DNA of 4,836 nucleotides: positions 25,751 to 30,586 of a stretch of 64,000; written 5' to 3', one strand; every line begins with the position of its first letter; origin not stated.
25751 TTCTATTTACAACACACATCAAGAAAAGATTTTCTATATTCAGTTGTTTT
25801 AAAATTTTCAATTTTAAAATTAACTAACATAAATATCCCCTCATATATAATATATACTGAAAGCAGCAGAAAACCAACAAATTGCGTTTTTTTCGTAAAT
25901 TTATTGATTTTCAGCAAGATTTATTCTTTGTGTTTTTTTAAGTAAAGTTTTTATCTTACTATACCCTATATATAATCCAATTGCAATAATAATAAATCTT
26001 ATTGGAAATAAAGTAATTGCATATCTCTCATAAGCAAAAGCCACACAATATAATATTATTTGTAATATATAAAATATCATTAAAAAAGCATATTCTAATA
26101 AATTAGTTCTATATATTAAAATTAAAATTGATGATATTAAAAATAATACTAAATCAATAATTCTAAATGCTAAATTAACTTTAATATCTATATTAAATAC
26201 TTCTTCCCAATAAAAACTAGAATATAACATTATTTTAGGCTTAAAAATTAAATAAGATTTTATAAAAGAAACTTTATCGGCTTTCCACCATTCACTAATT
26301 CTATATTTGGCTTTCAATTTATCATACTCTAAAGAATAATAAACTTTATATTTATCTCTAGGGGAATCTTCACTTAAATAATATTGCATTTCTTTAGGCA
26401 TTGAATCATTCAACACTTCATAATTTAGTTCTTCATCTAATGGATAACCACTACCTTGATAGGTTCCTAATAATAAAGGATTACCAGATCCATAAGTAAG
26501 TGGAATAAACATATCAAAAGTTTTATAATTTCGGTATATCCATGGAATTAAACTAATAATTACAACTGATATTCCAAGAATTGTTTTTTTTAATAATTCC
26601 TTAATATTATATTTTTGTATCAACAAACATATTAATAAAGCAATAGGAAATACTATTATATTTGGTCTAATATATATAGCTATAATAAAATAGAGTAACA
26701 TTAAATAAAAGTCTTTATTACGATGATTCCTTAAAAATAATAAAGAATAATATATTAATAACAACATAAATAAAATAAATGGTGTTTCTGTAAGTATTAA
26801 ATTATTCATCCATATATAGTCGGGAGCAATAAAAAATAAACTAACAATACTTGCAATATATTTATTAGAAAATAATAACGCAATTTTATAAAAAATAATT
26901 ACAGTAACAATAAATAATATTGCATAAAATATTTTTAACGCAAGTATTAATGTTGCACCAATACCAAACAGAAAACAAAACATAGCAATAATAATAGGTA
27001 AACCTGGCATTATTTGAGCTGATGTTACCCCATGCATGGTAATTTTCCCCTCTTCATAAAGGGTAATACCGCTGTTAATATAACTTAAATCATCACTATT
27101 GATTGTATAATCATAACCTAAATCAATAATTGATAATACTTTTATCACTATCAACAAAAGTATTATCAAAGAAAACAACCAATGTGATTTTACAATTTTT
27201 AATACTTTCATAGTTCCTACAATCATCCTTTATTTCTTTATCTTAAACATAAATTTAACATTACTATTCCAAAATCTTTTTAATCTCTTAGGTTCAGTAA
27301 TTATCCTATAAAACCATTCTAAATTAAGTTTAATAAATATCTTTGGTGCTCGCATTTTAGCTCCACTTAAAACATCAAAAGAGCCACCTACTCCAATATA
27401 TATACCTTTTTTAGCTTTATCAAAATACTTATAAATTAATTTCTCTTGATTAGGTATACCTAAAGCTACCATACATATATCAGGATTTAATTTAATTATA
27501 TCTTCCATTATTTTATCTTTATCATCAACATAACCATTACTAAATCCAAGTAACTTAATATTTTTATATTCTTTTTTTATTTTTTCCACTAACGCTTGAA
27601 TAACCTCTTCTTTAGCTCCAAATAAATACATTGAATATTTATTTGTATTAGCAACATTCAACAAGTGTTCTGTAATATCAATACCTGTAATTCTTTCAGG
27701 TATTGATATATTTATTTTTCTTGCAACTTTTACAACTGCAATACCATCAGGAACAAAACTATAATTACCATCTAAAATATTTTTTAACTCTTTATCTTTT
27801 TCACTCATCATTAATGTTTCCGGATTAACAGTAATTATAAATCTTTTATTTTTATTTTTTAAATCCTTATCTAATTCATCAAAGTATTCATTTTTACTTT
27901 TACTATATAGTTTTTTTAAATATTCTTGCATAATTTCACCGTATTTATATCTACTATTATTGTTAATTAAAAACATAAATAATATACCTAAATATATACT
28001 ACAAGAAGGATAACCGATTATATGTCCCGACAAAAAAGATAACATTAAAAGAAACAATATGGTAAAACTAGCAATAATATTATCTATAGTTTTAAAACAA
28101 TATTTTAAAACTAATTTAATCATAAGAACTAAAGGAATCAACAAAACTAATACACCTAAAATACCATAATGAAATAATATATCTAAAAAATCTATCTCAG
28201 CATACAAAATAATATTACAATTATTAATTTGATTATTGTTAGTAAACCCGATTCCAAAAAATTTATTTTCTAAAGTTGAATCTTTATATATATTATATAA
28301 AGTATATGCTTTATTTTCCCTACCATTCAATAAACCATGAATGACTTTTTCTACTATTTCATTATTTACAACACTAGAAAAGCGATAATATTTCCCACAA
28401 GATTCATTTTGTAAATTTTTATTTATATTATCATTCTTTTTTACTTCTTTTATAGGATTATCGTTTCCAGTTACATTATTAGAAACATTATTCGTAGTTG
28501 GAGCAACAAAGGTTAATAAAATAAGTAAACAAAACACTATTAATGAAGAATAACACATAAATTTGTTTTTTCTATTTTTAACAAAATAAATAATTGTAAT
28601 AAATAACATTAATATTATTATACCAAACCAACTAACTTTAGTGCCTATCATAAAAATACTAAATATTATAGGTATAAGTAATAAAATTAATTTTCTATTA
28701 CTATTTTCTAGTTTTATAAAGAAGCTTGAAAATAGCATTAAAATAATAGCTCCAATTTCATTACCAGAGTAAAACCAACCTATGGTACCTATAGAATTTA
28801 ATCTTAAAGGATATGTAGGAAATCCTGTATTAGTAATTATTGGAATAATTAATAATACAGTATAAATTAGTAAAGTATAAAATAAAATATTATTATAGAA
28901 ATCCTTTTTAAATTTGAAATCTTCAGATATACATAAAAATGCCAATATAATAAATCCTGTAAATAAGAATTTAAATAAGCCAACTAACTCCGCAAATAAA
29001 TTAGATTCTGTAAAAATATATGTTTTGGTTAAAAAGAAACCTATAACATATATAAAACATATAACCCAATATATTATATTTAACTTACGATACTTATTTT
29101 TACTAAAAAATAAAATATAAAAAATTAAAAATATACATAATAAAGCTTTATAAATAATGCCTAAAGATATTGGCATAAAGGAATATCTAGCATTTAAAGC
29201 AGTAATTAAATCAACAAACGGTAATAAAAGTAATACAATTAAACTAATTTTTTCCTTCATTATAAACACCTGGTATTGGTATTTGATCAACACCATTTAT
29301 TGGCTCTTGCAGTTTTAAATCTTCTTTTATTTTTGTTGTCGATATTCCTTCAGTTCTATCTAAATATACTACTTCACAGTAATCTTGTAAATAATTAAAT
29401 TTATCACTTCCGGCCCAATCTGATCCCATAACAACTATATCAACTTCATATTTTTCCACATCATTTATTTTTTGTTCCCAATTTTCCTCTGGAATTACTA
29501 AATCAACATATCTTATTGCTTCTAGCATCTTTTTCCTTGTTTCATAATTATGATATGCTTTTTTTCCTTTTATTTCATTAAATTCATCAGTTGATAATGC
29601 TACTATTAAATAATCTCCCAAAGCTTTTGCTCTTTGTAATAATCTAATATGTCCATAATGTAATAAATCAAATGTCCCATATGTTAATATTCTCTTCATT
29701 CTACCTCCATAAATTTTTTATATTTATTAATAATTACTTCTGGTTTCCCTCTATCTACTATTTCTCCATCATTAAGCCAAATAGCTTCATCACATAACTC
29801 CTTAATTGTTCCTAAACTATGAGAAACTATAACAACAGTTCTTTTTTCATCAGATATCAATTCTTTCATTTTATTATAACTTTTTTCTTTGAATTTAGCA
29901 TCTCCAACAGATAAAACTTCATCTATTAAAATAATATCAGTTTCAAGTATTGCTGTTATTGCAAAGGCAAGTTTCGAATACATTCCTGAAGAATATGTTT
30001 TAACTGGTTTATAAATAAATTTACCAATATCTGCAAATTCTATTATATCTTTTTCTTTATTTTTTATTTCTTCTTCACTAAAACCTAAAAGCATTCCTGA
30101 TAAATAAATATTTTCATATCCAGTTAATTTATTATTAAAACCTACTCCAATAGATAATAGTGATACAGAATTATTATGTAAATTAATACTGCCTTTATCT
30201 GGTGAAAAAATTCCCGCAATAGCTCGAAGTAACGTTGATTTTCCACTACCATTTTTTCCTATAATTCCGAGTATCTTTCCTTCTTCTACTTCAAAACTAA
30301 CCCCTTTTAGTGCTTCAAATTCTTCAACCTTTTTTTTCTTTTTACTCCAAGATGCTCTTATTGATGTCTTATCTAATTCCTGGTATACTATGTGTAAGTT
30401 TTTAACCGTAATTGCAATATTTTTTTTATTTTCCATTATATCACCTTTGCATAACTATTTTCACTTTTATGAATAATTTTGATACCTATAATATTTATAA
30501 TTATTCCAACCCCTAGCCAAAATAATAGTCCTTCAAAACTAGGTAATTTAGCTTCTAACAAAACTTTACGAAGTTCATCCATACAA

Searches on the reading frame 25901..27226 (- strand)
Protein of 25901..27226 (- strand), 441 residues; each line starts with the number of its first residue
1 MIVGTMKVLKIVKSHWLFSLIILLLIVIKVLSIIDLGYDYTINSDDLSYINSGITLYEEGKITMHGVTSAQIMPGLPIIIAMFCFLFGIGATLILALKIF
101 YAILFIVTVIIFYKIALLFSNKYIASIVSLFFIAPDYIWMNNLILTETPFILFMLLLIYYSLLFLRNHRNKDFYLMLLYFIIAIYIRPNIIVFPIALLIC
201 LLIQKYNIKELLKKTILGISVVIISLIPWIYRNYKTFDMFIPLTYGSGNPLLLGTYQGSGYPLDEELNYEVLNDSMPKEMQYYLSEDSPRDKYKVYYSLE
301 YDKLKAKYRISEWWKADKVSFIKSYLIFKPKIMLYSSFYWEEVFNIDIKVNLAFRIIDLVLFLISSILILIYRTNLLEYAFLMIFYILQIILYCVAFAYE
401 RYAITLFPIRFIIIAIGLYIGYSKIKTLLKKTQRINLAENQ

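Call 45: search_protein_families(library=pfam, proteins=[window:25901-27226:-], max_evalue=0.001)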
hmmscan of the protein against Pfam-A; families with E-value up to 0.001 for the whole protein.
window:25901-27226:- (441 aa): 1 family
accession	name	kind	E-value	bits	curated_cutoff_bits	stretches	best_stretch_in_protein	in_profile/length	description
PF13231.12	PMT_2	-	5.5e-08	33.6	26.1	1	75-230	5-158/160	Dolichyl-phosphate-mannose-protein mannosyltransferase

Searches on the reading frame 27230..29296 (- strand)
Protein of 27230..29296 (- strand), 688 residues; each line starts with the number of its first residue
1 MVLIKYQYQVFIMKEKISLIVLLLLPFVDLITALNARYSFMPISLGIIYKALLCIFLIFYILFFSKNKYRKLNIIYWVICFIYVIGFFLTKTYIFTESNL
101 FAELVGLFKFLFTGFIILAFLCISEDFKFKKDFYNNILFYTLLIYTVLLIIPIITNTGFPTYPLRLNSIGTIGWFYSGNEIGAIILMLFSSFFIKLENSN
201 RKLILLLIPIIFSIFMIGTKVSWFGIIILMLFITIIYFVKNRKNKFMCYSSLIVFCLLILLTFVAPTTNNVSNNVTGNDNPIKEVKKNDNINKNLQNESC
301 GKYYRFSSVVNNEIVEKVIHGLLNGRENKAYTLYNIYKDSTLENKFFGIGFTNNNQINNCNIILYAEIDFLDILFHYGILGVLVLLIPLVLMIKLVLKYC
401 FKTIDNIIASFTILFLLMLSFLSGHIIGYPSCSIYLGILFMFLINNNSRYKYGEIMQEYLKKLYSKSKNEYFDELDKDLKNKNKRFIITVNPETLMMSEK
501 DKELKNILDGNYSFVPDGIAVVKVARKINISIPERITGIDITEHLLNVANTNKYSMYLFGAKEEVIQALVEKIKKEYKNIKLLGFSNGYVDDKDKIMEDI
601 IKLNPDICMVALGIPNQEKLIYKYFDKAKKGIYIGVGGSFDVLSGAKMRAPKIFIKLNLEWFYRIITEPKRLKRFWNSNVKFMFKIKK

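Call 45: search_protein_families(library=pfam, proteins=[window:27230-29296:-], max_evalue=0.001)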
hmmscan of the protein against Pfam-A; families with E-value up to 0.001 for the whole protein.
window:27230-29296:- (688 aa): 3 families
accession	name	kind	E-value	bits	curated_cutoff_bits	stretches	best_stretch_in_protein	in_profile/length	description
PF03808.19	Glyco_tran_WecG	-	7e-53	179.3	27.4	1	515-675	5-167/168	Glycosyl transferase WecG/TagA/CpsF family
PF13425.11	O-antigen_lig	-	1.1e-46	160.1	31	1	17-444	7-456/462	O-antigen ligase like membrane protein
PF04932.20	Wzy_C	-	2.7e-06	27.7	31.7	1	206-386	2-149/149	O-Antigen ligase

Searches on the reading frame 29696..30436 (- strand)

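Call 45: search_protein_families(library=pfam, proteins=[window:29696-30436:-], max_evalue=0.001)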
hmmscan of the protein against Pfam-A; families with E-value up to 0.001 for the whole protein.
window:29696-30436:- (246 aa): 6 families
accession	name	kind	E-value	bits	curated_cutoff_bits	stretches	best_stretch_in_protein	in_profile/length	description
PF00005.33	ABC_tran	-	7.3e-22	78.9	25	1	43-174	1-135/137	ABC transporter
PF13555.12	AAA_29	-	1.2e-06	28.7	27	1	44-83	13-51/61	P-loop containing region of AAA domain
PF13304.12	AAA_21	-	7e-06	26.8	27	1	56-99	2-45/304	AAA domain, putative AbiEii toxin, Type IV TA system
PF02463.25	SMC_N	-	2.6e-05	24.2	40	1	37-78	7-49/220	RecF/RecN/SMC N terminal domain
PF13175.12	AAA_15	-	4.8e-05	23.6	32.1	1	37-149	8-126/374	AAA ATPase domain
PF13476.12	AAA_23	-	7.9e-05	23.8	27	1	39-119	6-79/201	AAA domain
